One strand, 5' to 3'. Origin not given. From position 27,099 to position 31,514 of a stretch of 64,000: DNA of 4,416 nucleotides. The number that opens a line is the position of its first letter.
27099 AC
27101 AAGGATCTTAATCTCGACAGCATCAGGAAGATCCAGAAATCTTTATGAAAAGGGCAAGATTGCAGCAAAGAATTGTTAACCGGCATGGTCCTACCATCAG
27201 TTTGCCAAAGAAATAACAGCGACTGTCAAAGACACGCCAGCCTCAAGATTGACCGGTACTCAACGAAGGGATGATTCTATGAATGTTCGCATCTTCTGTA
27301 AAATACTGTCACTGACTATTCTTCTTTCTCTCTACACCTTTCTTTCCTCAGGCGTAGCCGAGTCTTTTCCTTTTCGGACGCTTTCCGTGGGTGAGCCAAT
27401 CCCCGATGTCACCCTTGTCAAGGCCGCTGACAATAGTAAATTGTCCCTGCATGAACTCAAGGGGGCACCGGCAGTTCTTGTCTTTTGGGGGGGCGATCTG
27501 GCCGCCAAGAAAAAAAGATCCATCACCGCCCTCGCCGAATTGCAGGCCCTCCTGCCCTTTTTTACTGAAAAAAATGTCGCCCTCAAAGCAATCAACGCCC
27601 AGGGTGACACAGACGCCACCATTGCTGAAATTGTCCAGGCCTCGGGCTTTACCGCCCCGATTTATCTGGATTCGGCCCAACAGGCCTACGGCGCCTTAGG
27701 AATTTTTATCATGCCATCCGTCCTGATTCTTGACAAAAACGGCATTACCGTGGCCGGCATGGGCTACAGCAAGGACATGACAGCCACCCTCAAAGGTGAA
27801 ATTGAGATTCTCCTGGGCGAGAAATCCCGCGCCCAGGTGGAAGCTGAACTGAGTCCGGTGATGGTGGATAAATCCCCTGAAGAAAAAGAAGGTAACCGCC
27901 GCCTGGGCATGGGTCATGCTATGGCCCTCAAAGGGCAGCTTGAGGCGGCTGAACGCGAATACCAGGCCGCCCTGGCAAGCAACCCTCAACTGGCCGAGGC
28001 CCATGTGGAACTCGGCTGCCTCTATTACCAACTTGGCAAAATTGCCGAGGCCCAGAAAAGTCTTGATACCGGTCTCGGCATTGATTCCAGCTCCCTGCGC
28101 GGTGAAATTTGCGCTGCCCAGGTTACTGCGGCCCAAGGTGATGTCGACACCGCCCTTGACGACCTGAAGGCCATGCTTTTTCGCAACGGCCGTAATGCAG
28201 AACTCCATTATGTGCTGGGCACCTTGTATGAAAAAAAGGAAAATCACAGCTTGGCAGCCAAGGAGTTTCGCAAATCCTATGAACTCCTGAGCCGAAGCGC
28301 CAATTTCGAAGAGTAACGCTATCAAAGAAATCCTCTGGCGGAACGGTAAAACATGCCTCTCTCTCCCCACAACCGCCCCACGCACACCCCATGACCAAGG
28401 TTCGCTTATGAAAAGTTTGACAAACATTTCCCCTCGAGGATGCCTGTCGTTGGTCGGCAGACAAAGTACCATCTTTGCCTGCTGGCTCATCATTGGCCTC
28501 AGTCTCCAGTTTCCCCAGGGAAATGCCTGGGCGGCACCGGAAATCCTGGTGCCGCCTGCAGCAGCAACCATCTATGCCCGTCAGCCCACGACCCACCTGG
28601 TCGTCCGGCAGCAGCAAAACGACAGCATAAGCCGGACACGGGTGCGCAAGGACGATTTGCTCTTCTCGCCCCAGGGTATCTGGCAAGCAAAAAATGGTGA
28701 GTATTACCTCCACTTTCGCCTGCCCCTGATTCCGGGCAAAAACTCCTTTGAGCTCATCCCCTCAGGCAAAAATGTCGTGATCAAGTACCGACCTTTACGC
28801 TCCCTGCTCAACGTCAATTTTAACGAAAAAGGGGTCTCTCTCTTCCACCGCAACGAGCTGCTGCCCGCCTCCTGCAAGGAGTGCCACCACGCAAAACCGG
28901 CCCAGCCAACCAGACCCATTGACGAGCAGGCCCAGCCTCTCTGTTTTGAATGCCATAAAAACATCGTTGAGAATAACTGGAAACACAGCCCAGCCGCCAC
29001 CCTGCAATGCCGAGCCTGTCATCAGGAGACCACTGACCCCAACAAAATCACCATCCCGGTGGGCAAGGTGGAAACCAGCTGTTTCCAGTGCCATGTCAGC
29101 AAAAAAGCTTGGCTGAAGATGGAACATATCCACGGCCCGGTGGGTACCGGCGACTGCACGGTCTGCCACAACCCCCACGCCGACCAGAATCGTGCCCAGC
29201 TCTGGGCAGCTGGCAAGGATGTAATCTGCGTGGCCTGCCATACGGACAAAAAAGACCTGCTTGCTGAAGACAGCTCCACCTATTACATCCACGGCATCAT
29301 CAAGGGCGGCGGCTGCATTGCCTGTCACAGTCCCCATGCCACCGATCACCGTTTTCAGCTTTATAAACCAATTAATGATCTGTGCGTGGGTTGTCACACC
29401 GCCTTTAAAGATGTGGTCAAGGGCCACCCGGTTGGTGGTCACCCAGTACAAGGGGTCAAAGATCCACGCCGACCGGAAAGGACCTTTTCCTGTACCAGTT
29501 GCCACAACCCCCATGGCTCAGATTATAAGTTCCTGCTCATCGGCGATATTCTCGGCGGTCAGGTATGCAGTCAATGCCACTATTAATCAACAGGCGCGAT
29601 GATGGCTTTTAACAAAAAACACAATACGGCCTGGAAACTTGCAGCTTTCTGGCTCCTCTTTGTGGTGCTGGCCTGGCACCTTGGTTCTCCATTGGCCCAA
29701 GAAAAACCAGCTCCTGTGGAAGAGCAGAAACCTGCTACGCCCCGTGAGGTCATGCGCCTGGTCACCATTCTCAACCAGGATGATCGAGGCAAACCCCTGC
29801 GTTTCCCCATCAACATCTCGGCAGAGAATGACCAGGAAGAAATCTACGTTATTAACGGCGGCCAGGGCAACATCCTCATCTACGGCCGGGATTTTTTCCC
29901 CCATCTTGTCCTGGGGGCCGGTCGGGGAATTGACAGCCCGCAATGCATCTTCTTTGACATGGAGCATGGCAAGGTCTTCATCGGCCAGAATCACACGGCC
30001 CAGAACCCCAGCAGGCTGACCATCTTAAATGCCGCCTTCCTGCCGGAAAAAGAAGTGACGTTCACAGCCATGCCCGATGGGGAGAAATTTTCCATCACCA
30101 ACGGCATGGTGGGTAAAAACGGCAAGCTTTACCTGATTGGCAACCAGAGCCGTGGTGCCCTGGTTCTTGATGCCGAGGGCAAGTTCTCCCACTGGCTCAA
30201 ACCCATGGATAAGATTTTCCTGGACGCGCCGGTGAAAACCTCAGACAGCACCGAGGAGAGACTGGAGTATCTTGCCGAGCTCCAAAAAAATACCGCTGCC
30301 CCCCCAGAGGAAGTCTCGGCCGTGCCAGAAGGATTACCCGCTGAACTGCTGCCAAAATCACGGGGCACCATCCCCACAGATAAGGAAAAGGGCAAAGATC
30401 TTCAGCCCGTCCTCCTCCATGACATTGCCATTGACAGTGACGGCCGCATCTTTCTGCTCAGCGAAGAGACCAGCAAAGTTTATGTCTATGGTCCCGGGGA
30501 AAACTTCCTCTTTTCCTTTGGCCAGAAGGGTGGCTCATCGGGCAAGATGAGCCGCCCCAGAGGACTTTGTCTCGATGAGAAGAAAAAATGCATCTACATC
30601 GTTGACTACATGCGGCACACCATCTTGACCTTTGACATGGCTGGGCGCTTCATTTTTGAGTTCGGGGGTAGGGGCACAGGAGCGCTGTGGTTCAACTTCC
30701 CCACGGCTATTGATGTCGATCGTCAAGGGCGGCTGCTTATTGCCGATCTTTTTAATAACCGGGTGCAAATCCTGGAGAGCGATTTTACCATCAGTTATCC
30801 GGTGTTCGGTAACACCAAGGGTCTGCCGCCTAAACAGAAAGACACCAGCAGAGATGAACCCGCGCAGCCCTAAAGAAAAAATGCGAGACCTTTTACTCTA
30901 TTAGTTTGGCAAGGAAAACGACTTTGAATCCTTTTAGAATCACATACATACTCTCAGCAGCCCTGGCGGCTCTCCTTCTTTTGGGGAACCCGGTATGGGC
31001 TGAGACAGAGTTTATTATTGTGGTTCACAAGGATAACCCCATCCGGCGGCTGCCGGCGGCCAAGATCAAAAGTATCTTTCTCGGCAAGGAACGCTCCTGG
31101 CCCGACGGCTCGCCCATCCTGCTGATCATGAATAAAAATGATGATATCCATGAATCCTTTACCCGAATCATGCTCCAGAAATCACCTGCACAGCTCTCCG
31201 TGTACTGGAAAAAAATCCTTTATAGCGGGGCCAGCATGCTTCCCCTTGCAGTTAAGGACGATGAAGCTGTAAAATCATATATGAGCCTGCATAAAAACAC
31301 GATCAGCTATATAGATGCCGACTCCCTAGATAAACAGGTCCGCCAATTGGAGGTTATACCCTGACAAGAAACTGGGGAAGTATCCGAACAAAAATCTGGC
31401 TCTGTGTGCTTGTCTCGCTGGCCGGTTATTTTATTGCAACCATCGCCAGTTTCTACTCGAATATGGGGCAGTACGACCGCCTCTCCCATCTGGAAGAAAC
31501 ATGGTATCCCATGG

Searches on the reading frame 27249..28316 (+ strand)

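Call 59: search_protein_families(library=ncbifam, proteins=[window:27249-28316:+], max_evalue=0.01)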
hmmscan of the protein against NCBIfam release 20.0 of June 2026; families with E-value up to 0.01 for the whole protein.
window:27249-28316:+ (355 aa): 20 families
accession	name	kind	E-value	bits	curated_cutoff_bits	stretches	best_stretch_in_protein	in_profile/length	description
NF002854.0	PRK03147.1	subfamily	4.9e-11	42.8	170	1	18-168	10-153/176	thiol-disulfide oxidoreductase ResA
TIGR02521.1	type_IV_pilW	equivalog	4.9e-11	42.6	154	2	205-279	21-95/234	type IV pilus biogenesis/stability protein PilW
TIGR02917.1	PEP_TPR_lipo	equivalog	1.4e-10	39.8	312.2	1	222-350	608-736/899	XrtA/PEP-CTERM system TPR-repeat protein PrsT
NF040959.1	MamA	equivalog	1e-09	38.1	200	1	217-346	73-202/204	magnetosome protein MamA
NF033762.1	social_mot_Tgl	equivalog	2.3e-07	30.4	225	1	204-345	56-198/252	social motility TPR repeat lipoprotein Tgl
TIGR00990.1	3a0801s09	subfamily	7.2e-06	24.9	757.25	0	279-346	361-428/615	mitochondrial import receptor subunit TOM70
TIGR00540.1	TPR_hemY_coli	hypoth_equivalog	2.5e-05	23.2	142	1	284-346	293-355/385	heme biosynthesis-associated TPR protein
NF033758.1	gliding_GltE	equivalog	2.8e-05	23.3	225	1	233-336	70-173/411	adventurous gliding motility TPR repeat lipoprotein GltE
NF033920.0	C39_PA2778_fam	equivalog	3.5e-05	23.4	150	1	207-306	148-247/255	PA2778 family cysteine peptidase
TIGR02795.1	tol_pal_ybgF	equivalog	0.00013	22.5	90.1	0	215-273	39-100/119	tol-pal system protein YbgF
NF002725.1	PRK02603.1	equivalog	0.00023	21.2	143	0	221-273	78-130/173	photosystem I assembly protein Ycf3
TIGR02552.1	LcrH_SycD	equivalog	0.00028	20.6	104.8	1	219-279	56-116/136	SycD/LcrH family type III secretion system chaperone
NF052415.1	T3SS_chap_SctY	equivalog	0.00041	20.8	70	1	229-310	20-104/106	type III secretion apparatus assembly chaperone SctY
NF008757.0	PRK11788.1-5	equivalog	0.00047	19.4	363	1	243-313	174-244/388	lipopolysaccharide assembly protein LapB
NF041054.1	WAxxUGC_long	equivalog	0.00054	19.3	300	1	5-170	39-197/354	ResA-like WAxxUGC motif-containing protein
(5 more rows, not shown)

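Call 84: search_protein_families(library=pfam, proteins=[window:27249-28316:+], max_evalue=0.0001)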
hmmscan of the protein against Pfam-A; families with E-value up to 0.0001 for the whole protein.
window:27249-28316:+ (355 aa): 11 families
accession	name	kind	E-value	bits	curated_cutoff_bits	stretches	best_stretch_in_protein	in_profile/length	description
PF00578.27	AhpC-TSA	-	7.2e-12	45.8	26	1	47-166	1-120/124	AhpC/TSA family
PF07719.23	TPR_2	-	1.5e-11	43.9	27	0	249-276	1-28/34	Tetratricopeptide repeat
PF13432.12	TPR_16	-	3.3e-10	40.6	32.7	1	229-268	11-50/65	Tetratricopeptide repeat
PF13181.12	TPR_8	-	7.6e-10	38.6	25.7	0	249-280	1-32/34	Tetratricopeptide repeat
PF14559.12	TPR_19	-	1e-09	39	25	1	228-276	4-52/68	Tetratricopeptide repeat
PF13414.12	TPR_11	-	1.4e-09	38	26.8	1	222-263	1-42/42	TPR repeat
PF08534.16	Redoxin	-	8.6e-09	35.8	26.6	1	47-166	2-127/148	Redoxin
PF00515.34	TPR_1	-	3e-08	33.6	27.8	0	249-280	1-32/34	Tetratricopeptide repeat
PF13428.12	TPR_14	-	3.4e-06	27.6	23.5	0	219-256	5-42/44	Tetratricopeptide repeat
PF13431.12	TPR_17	-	5.7e-05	23.5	24.4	0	238-270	2-34/34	Tetratricopeptide repeat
PF13371.12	TPR_9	-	8.4e-05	23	35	0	229-274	9-54/73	Tetratricopeptide repeat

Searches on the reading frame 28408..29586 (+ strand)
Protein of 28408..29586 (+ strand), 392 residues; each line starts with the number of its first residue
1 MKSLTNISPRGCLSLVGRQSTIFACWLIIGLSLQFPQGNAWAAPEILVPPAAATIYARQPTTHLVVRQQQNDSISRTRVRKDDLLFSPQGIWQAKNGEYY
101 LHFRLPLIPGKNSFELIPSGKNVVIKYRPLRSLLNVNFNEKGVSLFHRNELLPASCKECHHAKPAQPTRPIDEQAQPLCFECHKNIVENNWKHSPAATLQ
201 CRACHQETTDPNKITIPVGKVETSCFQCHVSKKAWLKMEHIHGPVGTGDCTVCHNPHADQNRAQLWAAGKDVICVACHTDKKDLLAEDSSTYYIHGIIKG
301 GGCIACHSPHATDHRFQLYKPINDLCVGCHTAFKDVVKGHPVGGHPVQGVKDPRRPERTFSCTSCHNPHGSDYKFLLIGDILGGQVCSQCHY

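Call 59: search_protein_families(library=ncbifam, proteins=[window:28408-29586:+], max_evalue=0.01)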
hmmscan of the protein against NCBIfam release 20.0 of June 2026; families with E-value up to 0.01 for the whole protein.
window:28408-29586:+ (392 aa): 7 families
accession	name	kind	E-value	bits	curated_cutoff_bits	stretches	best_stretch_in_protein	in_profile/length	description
TIGR01905.1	paired_CXXCH_1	subfamily_domain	8.6e-37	124.8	25.2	5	295-333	1-39/41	doubled CXXCH domain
TIGR03508.1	decahem_SO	subfamily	1.7e-24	86.7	192.2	2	154-282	95-223/258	DmsE family decaheme c-type cytochrome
NF041028.1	decahem_GSU2203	exception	3e-22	79.3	325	2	264-391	94-207/317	GSU2203 family decaheme c-type cytochrome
NF045713.1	CxxCH_16_HmcA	equivalog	7.8e-11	41.3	400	1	179-334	114-256/541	sulfate respiration complex hexadecaheme cytochrome HmcA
NF045722.1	c3_cytochr_TmcA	equivalog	3.6e-06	26.9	114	0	154-209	58-114/125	acidic tetraheme cytochrome c3 TmcA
NF008659.0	PRK11659.1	equivalog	0.00031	20.5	184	0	218-283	106-172/188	cytochrome c nitrite reductase pentaheme subunit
TIGR03146.1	cyt_nit_nrfB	equivalog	0.00085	19.6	166.6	0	218-281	80-144/145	cytochrome c nitrite reductase pentaheme subunit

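Call 84: search_protein_families(library=pfam, proteins=[window:28408-29586:+], max_evalue=0.0001)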
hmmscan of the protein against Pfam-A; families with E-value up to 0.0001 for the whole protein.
window:28408-29586:+ (392 aa): 5 families
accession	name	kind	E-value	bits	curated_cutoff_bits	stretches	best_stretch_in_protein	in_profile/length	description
PF09699.15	Paired_CXXCH_1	-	1e-40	137.6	20.6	4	295-334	1-40/41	Doubled CXXCH motif (Paired_CXXCH_1)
PF14522.11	Cytochrome_C7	-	9.5e-15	54.6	24.8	1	189-255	4-67/67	Cytochrome c7 and related cytochrome c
PF14537.11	Cytochrom_c3_2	-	5.6e-14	52.8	25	1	302-391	8-78/79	Cytochrome c3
PF22113.1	Mtrc-MtrF_II-IV_dom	-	3e-06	27.3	30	0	223-370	7-167/176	Outer membrane cytochrome MtrC/MtrF-like, domains II/IV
PF02085.21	Cytochrom_CIII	-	2.5e-05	25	22.9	0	141-229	19-101/101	Class III cytochrome C family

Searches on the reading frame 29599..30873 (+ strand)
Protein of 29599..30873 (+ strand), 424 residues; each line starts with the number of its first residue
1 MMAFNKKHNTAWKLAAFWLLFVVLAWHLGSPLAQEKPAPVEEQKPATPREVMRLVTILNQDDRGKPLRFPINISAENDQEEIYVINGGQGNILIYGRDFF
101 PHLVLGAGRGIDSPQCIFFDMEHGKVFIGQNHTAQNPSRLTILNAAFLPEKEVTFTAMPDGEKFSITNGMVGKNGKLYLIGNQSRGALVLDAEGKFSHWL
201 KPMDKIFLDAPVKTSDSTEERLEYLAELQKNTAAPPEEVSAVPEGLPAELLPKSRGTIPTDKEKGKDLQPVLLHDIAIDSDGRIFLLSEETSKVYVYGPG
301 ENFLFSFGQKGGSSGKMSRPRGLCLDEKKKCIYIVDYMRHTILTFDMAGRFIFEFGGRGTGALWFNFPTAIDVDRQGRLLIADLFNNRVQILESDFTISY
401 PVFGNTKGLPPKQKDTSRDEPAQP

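Call 59: search_protein_families(library=ncbifam, proteins=[window:29599-30873:+], max_evalue=0.01)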
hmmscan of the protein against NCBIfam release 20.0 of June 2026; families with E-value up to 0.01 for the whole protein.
window:29599-30873:+ (424 aa): 1 family
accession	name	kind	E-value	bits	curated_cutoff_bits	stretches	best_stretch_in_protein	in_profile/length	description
NF035926.1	scyF_NHL_VPEP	equivalog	4e-16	59.1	350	1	276-395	157-276/376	scytonemin biosynthesis PEP-CTERM protein ScyF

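Call 84: search_protein_families(library=pfam, proteins=[window:29599-30873:+], max_evalue=0.0001)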
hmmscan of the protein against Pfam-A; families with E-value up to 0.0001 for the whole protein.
window:29599-30873:+ (424 aa): 2 families
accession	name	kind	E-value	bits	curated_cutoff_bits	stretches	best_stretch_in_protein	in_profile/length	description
PF01436.27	NHL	-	2.4e-09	37.2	20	0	365-391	1-27/28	NHL repeat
PF17170.10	DUF5128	-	3.5e-07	30.1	22.9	1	328-388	52-113/321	6-bladed beta-propeller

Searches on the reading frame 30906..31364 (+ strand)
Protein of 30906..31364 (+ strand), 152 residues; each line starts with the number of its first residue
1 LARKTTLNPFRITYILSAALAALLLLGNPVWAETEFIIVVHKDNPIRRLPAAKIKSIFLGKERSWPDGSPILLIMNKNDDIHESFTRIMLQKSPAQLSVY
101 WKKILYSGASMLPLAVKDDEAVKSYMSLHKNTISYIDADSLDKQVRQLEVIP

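Call 59: search_protein_families(library=ncbifam, proteins=[window:30906-31364:+], max_evalue=0.01)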
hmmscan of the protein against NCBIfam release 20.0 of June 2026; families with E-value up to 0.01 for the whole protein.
window:30906-31364:+ (152 aa): 1 family
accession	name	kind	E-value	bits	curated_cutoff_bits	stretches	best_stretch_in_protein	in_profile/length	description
TIGR02136.1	ptsS_2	subfamily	4.3e-05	22.9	206.6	1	36-145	122-226/295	phosphate ABC transporter substrate-binding protein PstS family protein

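Call 84: search_protein_families(library=pfam, proteins=[window:30906-31364:+], max_evalue=0.0001)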
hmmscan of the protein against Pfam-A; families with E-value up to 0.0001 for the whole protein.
window:30906-31364:+ (152 aa): 0 families
